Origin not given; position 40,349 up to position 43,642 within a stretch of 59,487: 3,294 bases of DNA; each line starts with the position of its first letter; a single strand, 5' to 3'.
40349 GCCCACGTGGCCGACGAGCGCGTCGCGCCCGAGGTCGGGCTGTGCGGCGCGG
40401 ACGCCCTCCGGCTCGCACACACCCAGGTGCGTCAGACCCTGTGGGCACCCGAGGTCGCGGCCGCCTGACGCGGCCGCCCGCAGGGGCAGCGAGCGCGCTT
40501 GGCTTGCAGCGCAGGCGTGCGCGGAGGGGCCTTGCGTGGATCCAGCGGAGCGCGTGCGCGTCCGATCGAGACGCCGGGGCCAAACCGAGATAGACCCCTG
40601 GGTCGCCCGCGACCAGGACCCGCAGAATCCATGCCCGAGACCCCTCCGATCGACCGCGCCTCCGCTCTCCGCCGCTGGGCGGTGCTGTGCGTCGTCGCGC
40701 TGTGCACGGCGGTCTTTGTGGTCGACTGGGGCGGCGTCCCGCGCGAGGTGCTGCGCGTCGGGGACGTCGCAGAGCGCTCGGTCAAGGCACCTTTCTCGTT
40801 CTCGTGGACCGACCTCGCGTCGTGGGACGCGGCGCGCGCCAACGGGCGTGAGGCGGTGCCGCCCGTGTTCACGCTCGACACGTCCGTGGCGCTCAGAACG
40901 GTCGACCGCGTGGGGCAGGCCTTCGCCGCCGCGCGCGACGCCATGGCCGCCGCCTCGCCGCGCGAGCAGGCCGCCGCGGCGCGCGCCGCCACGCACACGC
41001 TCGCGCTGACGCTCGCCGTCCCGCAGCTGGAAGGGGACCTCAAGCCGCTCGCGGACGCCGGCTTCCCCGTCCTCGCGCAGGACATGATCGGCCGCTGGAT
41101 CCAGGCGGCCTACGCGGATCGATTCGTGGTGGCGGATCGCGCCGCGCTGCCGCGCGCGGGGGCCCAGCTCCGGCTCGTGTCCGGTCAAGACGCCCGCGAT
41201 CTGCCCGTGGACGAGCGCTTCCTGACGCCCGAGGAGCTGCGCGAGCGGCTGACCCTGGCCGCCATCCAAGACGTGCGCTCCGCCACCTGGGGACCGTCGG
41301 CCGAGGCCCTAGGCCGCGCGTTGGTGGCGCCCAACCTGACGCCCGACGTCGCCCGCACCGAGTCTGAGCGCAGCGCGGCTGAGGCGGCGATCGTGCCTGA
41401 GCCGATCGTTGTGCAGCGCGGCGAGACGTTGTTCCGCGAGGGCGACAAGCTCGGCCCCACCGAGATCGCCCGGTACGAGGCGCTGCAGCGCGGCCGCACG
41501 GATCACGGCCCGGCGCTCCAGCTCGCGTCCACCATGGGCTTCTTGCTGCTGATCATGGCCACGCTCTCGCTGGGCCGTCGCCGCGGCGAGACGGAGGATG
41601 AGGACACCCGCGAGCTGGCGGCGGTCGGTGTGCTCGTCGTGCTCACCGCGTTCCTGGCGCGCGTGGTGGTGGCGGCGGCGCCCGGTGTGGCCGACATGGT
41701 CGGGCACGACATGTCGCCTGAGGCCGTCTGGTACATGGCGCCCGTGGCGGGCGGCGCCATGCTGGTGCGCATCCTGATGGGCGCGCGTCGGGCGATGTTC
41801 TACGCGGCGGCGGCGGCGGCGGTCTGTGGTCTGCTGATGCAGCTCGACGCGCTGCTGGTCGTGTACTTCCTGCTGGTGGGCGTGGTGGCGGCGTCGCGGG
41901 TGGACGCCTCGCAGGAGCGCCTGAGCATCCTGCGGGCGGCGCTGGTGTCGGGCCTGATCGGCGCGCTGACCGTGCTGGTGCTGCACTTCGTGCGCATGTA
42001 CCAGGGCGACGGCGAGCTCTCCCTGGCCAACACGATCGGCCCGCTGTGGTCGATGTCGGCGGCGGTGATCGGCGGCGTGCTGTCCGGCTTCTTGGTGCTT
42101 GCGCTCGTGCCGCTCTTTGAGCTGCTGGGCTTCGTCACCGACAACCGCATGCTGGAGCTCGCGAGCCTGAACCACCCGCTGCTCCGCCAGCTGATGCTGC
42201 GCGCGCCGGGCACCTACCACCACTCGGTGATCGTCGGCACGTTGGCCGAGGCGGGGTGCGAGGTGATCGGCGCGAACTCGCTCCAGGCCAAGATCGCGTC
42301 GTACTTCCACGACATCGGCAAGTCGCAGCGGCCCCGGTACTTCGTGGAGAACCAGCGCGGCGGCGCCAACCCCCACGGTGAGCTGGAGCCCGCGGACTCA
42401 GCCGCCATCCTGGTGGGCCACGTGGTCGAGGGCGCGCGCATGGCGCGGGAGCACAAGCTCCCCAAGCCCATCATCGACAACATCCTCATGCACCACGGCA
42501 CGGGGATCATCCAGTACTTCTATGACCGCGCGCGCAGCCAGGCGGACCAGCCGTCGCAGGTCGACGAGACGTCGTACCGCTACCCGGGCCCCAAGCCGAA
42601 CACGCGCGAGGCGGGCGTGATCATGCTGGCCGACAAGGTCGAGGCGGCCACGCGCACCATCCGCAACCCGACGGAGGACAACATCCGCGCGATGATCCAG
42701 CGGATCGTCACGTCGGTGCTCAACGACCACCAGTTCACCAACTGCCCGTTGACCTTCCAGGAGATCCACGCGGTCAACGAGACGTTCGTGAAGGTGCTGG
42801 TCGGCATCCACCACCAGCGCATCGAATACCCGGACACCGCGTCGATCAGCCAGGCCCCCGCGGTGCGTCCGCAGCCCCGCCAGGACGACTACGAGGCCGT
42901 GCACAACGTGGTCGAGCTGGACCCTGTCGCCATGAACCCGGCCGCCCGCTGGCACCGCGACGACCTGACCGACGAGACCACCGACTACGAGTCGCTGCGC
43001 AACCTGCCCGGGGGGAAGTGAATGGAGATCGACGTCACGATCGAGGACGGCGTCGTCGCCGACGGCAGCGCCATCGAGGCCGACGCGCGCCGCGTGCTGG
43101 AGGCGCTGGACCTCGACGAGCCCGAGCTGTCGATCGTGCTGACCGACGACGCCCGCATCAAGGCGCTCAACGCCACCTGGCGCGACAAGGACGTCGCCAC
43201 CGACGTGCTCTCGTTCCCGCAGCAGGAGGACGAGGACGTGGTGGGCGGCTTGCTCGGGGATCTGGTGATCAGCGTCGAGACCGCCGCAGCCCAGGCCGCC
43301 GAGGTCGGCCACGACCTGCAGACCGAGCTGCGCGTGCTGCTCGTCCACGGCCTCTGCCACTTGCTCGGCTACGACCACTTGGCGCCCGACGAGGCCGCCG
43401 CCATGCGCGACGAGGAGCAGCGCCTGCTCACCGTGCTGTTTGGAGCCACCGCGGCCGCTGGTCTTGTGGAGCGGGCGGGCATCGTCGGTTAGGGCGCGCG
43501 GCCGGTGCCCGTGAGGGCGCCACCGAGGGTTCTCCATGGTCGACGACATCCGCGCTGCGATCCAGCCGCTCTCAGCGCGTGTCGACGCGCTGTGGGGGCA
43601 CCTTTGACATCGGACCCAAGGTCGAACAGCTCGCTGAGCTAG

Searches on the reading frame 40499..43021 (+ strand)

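Call 68: search_protein_families(library=pfam, proteins=[window:40499-43021:+], max_evalue=0.0001)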
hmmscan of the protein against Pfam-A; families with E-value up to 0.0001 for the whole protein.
window:40499-43021:+ (840 aa): 3 families
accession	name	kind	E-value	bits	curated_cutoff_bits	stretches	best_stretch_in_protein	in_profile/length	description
PF07698.17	7TM-7TMR_HD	-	8.5e-24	85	29.4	1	348-543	10-185/190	7TM receptor with intracellular HD hydrolase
PF07697.16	7TMR-HDED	-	2.1e-20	74.1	27.6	1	86-325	1-216/224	7TM-HD extracellular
PF01966.28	HD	-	2.3e-15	57.3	22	1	572-716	1-115/116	HD domain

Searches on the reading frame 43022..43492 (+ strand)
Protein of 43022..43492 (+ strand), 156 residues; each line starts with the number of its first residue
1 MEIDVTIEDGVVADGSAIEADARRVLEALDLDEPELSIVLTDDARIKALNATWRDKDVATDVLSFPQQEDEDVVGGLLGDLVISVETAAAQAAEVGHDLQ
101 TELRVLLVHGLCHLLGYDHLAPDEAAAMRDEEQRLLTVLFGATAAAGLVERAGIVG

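Call 68: search_protein_families(library=pfam, proteins=[window:43022-43492:+], max_evalue=0.0001)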
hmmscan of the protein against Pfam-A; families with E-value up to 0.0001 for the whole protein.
window:43022-43492:+ (156 aa): 1 family
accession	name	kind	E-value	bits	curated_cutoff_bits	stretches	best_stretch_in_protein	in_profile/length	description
PF02130.23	YbeY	-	1.2e-36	125.9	25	1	25-137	18-127/129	Endoribonuclease YbeY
